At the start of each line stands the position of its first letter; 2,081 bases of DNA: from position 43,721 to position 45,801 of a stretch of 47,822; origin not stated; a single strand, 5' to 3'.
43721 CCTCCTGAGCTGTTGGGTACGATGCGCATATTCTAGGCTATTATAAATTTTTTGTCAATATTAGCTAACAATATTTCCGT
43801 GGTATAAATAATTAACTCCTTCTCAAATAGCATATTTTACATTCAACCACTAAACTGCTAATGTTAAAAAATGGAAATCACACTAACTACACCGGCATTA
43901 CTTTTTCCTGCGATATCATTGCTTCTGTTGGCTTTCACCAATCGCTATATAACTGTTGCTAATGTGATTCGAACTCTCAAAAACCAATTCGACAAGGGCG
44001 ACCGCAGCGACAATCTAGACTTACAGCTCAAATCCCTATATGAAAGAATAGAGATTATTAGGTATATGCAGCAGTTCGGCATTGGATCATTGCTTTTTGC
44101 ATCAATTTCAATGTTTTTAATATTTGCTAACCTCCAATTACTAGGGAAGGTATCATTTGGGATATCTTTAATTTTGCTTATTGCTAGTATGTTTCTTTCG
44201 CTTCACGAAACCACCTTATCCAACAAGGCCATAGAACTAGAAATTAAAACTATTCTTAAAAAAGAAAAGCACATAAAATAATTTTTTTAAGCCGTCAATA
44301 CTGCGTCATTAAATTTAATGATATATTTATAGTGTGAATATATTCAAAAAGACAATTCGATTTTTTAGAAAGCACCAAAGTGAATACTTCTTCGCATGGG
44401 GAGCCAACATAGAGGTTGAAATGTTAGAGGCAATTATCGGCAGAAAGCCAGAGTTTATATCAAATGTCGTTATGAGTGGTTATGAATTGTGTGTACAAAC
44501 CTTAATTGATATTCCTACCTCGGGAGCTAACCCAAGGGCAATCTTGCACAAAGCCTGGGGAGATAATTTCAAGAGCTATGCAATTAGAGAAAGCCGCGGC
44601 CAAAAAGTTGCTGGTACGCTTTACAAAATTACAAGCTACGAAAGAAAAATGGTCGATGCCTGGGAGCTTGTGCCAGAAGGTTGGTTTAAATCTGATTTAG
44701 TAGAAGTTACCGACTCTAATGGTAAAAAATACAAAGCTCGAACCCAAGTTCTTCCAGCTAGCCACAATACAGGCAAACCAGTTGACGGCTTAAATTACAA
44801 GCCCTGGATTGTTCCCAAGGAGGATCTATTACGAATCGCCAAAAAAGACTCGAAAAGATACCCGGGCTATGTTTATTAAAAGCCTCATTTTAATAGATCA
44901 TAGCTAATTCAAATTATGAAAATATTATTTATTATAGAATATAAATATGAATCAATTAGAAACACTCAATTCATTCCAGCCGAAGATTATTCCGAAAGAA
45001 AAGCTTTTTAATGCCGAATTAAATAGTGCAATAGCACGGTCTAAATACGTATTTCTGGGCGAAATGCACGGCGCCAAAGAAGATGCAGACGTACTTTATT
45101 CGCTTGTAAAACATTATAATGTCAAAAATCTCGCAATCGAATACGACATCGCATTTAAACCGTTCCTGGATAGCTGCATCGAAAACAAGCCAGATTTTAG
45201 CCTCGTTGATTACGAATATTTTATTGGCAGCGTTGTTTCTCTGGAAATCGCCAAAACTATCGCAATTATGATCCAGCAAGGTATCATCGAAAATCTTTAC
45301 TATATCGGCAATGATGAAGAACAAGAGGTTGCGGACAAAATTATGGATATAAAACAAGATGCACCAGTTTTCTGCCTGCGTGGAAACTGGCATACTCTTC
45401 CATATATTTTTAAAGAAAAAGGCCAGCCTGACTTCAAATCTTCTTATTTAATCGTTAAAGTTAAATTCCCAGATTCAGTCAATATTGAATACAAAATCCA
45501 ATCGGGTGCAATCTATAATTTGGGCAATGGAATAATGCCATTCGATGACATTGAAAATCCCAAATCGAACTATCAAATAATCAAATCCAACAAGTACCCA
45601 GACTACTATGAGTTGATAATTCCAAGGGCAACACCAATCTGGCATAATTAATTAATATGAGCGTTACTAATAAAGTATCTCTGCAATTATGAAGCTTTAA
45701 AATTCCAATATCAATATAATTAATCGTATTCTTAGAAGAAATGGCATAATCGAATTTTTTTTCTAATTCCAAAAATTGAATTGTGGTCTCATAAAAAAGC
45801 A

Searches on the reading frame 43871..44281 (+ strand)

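Call 7: search_protein_families(library=pfam, proteins=[window:43871-44281:+], max_evalue=1)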
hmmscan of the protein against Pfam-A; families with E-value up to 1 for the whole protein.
window:43871-44281:+ (136 aa): 2 families
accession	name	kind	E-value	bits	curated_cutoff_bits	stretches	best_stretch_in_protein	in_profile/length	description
PF11026.13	DUF2721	-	1.4e-33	115.9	28.3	1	5-122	1-128/129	Protein of unknown function (DUF2721)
PF17685.6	TM250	-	0.58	10.9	25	1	46-105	38-101/139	Transmembrane protein 250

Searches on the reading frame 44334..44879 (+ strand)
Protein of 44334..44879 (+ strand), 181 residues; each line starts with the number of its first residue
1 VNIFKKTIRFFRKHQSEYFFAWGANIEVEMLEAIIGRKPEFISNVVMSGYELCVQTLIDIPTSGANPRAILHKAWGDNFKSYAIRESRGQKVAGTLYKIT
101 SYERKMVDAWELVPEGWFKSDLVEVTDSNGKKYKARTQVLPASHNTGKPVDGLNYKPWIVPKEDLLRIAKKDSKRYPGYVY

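Call 7: search_protein_families(library=pfam, proteins=[window:44334-44879:+], max_evalue=1)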
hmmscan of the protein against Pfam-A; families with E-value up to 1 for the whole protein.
window:44334-44879:+ (181 aa): 3 families
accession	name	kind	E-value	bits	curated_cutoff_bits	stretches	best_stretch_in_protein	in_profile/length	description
PF13772.11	AIG2_2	-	6.1e-06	27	27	1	91-149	1-58/83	AIG2-like family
PF06094.17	GGACT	-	0.00056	20.9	22.8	1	82-149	45-111/120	Gamma-glutamyl cyclotransferase, AIG2-like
PF22647.2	EF_0837-like_N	-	0.094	13.3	27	0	124-142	20-38/48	Deacetylase EF_0837-like composite domain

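Call 27: find_related_loci(query=window:44334-44879:+, collection=genome_contigs, flank=10000)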
Query window:44334-44879:+ (181 aa) in genome_contigs; peptide patterns used: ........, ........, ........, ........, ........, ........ (x = any residue, [..] = any of these).
468 stretches matched a pattern; 1 encode a relative of the query (tblastn E <= 1e-3); 1 distinct loci.
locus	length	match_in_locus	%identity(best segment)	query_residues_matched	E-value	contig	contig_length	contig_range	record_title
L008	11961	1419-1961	73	1-181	6e-94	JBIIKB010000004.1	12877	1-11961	MAG: Candidatus Saccharimonadia bacterium isolate ME2001-10-09pf_3300042861_group1_bin39 Rohwer_bin1541_scaffold_4827_c1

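Call 41: search_protein_families(library=phrogs, proteins=[L008:508-873:-], max_evalue=1)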
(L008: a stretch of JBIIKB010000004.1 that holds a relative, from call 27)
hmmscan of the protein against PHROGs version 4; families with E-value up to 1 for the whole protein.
L008:508-873:- (121 aa): 0 families

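Call 42: search_protein_families(library=padloc, proteins=[L008:508-873:-], max_evalue=1)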
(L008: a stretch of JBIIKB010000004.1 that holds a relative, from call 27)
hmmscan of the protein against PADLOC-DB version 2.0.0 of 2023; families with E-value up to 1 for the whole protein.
L008:508-873:- (121 aa): 1 family
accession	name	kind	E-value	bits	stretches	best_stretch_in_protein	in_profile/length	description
PDLC01168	CARF_2M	-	0.0098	13.7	1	14-113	43-104/200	"CARF, 2 TMs"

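Call 43: search_protein_families(library=ncbifam, proteins=[L008:508-873:-], max_evalue=1)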
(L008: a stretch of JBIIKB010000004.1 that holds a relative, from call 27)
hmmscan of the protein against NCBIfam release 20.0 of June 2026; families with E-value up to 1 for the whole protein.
L008:508-873:- (121 aa): 3 families
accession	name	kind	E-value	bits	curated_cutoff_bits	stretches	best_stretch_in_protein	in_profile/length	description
TIGR01218.1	Gpos_tandem_5TM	subfamily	0.026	14.3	35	1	7-114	89-190/208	tandem five-TM protein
TIGR00900.1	2A0121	subfamily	0.027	13.8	319.6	1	8-86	155-234/364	H+ Antiporter protein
NF002494.0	PRK01821.1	equivalog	0.047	13.6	124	1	1-41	83-124/133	hypothetical protein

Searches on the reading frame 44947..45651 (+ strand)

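Call 7: search_protein_families(library=pfam, proteins=[window:44947-45651:+], max_evalue=1)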
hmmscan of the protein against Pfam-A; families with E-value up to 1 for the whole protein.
window:44947-45651:+ (234 aa): 1 family
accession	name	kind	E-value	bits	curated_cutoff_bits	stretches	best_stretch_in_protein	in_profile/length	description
PF04187.18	Cofac_haem_bdg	-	0.2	12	27.7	0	28-57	4-33/213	Haem-binding uptake, Tiki superfamily, ChaN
